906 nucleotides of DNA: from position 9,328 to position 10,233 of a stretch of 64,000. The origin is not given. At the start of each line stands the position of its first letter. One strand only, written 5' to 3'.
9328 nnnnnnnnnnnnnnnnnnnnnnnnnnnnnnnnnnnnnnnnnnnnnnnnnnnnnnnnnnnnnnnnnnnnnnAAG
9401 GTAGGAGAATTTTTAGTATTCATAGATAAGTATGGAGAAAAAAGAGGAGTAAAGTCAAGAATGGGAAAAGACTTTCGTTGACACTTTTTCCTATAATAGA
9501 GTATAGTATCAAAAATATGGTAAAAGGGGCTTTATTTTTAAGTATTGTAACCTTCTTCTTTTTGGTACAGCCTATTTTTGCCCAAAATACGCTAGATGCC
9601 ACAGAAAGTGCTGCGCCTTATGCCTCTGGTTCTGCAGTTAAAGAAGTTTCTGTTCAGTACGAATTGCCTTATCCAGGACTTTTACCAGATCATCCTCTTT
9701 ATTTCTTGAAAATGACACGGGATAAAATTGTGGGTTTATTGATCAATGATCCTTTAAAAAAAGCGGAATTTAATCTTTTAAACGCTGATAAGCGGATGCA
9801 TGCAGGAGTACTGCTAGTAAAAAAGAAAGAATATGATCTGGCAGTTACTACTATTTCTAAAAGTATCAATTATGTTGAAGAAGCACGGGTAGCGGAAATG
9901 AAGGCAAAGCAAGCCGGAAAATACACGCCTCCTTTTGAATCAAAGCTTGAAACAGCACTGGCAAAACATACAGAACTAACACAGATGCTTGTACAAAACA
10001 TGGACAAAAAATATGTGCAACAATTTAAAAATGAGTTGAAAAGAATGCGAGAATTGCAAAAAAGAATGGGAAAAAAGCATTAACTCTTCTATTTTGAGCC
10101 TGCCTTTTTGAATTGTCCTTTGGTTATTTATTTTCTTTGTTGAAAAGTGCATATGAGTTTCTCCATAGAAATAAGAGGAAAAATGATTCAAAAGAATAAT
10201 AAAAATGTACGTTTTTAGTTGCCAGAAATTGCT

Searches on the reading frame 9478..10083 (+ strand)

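Call 50: search_protein_families(library=pfam, proteins=[window:9478-10083:+], max_evalue=0.0001)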
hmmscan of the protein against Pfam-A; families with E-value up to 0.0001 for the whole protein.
window:9478-10083:+ (201 aa): 1 family
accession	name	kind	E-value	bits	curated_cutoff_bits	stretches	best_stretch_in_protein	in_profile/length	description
PF18915.5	DUF5667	-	3e-08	34.4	27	1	67-166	1-87/99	Domain of unknown function (DUF5667)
